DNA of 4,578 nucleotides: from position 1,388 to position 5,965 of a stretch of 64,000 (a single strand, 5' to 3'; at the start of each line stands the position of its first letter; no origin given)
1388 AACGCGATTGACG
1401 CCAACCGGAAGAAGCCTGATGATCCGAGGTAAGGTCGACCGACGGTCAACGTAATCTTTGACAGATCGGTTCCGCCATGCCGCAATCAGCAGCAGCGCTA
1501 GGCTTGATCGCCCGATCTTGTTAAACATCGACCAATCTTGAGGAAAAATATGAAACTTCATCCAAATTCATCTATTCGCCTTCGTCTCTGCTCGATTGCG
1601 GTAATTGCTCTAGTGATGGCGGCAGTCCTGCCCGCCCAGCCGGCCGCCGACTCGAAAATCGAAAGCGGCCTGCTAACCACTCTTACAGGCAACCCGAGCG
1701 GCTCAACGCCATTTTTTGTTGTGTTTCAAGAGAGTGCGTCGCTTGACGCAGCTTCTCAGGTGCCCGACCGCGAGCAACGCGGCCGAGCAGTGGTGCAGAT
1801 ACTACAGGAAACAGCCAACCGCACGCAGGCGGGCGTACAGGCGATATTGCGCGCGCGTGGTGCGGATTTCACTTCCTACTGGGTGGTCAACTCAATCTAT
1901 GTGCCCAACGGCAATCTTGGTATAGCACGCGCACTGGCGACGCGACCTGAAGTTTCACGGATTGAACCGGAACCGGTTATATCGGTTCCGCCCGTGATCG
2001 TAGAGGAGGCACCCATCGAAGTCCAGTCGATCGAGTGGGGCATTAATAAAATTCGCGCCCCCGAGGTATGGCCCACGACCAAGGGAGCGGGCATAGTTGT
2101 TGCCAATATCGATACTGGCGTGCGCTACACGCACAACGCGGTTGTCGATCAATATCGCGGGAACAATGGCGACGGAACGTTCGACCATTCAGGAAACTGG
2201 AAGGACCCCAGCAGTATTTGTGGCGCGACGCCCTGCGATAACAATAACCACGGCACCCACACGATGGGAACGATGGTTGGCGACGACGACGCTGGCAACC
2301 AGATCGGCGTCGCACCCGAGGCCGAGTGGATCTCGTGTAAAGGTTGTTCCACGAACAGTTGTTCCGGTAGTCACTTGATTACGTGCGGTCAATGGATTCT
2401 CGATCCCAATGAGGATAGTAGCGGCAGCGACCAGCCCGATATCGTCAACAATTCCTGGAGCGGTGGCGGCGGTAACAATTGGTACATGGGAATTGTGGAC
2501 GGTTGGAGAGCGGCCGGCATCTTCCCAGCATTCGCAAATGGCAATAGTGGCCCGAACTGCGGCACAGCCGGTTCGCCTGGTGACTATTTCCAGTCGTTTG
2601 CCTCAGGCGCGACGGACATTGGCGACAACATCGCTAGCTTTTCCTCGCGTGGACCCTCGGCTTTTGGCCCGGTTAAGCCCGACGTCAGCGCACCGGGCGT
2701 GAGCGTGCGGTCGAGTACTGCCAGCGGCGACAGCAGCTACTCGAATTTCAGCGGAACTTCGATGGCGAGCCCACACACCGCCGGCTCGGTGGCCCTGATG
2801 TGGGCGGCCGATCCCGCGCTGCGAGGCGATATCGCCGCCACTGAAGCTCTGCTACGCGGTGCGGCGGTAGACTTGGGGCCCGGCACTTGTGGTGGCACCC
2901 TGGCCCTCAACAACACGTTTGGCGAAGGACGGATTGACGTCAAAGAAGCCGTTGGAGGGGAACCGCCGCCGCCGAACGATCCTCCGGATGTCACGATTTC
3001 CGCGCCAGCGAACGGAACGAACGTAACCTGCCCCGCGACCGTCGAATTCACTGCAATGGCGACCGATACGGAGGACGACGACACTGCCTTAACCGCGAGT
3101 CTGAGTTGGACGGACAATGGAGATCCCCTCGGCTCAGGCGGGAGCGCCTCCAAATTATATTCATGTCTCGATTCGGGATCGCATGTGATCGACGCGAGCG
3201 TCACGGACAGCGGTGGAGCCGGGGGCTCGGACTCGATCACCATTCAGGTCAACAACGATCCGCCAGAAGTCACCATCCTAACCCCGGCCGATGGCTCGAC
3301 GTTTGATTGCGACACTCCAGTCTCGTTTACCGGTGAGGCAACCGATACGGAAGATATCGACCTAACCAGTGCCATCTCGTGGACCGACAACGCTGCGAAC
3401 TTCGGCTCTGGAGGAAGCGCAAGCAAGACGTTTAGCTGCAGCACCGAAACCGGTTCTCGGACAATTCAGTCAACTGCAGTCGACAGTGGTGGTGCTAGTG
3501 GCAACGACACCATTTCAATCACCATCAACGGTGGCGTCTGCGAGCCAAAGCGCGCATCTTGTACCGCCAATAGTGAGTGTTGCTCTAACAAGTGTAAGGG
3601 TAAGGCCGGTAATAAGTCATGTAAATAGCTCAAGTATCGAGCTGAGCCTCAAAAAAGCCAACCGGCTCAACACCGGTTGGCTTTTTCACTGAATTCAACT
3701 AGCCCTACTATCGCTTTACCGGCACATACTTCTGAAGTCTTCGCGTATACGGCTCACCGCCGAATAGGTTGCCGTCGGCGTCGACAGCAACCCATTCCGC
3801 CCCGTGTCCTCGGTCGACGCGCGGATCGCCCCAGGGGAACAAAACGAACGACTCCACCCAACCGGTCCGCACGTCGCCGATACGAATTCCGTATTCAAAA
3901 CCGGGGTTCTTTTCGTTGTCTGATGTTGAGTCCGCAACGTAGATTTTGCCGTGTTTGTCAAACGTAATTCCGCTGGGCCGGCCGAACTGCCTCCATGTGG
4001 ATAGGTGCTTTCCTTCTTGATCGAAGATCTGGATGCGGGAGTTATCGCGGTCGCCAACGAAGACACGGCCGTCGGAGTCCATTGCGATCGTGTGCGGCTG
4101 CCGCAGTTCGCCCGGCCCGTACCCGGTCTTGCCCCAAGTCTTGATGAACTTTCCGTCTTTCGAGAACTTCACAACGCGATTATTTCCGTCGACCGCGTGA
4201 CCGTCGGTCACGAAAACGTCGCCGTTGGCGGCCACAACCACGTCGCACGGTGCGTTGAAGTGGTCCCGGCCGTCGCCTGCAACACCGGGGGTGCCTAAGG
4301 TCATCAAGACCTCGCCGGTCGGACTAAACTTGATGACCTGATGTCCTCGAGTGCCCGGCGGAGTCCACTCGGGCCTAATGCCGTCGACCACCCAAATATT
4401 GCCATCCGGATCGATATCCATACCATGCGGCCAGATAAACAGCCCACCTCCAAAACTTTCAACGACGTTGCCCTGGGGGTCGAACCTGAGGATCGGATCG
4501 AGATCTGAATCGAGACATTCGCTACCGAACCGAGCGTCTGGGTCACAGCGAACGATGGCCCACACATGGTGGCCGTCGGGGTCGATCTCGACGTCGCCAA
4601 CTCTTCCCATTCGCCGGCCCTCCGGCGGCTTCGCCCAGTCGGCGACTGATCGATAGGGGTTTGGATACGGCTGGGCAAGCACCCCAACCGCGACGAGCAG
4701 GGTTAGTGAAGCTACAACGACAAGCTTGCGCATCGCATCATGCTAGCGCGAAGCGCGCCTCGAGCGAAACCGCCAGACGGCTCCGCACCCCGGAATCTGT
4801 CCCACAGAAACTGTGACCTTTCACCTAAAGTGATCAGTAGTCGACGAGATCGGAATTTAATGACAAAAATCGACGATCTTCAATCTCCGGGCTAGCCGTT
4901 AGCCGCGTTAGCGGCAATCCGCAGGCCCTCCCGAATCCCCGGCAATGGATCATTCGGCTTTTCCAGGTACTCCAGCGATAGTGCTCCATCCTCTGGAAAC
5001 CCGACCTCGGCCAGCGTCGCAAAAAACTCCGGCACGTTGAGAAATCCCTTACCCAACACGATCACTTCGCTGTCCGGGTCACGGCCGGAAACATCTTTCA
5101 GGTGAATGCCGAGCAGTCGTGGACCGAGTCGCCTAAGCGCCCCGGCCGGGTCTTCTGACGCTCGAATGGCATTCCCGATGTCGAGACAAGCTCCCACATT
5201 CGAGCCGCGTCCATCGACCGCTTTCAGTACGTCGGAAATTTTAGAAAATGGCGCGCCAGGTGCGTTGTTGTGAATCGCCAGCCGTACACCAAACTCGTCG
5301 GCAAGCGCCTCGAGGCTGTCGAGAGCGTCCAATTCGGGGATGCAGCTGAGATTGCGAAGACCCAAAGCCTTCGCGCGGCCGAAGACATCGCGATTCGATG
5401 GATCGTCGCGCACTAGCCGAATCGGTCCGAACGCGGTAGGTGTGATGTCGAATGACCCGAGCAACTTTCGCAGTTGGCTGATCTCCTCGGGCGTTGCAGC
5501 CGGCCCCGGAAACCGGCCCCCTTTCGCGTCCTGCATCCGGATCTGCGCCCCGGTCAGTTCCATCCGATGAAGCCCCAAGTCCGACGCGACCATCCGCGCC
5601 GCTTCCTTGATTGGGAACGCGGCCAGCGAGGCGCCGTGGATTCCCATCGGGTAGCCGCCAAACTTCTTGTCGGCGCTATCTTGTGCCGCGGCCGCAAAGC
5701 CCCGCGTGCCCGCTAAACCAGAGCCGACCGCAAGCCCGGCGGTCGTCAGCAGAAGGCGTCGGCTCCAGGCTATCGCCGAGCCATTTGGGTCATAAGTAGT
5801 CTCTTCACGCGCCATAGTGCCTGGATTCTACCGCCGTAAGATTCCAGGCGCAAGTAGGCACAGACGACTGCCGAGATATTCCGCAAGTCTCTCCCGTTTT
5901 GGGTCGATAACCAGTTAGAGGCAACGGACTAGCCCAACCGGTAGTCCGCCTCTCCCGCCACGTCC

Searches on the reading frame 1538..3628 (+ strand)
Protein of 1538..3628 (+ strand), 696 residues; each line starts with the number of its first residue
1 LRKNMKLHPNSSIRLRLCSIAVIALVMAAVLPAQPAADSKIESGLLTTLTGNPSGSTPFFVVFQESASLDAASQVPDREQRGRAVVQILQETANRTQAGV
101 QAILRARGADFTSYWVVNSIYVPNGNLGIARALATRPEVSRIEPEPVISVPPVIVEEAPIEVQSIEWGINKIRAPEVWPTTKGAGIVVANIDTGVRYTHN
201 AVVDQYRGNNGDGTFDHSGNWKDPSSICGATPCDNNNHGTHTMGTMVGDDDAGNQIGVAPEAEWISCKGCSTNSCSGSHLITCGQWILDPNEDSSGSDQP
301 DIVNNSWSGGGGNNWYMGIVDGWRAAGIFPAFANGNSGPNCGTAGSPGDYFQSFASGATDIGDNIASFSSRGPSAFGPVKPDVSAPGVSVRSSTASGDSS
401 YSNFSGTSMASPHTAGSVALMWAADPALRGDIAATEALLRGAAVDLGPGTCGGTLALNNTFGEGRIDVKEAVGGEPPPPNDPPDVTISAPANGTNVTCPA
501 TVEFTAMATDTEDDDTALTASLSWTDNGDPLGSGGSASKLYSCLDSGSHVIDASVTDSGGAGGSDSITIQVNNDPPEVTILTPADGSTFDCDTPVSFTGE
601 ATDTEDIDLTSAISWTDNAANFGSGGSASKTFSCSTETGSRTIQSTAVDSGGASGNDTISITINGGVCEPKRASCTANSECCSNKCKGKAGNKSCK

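Call 85: search_protein_families(library=pfam, proteins=[window:1538-3628:+], max_evalue=0.00001)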
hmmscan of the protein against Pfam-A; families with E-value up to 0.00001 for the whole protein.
window:1538-3628:+ (696 aa): 2 families
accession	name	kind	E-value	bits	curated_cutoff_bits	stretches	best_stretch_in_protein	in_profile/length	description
PF00082.27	Peptidase_S8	-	4.5e-40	138.2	21.8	1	183-464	1-288/288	Subtilase family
PF17957.7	Big_7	-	1.4e-08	35.6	24.1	0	576-643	1-68/70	Bacterial Ig domain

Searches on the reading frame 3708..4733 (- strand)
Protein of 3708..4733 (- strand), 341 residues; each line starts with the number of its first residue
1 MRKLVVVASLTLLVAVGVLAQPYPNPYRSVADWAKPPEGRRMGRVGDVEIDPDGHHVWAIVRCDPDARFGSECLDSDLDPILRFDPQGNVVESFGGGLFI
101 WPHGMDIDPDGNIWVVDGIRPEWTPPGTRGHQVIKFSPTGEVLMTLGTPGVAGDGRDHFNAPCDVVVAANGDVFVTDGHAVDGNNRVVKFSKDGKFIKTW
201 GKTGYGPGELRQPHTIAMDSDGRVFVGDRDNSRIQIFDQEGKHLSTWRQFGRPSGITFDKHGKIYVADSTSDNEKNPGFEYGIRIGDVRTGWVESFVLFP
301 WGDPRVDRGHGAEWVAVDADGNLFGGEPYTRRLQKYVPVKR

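Call 85: search_protein_families(library=pfam, proteins=[window:3708-4733:-], max_evalue=0.00001)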
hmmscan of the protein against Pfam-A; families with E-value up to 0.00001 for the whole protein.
window:3708-4733:- (341 aa): 4 families
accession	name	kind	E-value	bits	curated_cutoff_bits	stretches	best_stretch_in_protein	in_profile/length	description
PF01436.27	NHL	-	2e-21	75.3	20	1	210-237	1-28/28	NHL repeat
PF06739.17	SBBP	-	3.6e-07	30.4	20.5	0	253-267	15-29/38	Beta-propeller repeat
PF17170.10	DUF5128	-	7.5e-07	29.1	22.9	1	166-245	49-126/321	6-bladed beta-propeller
PF08450.18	SGL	-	1.1e-06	28.9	26.3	0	211-265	184-241/246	SMP-30/Gluconolactonase/LRE-like region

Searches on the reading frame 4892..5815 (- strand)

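Call 85: search_protein_families(library=pfam, proteins=[window:4892-5815:-], max_evalue=0.00001)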
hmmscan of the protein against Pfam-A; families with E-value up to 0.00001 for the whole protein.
window:4892-5815:- (307 aa): 1 family
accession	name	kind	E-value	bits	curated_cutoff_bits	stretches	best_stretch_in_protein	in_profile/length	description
PF01261.30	AP_endonuc_2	-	8.4e-19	68.7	31.1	1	163-300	106-245/249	Xylose isomerase-like TIM barrel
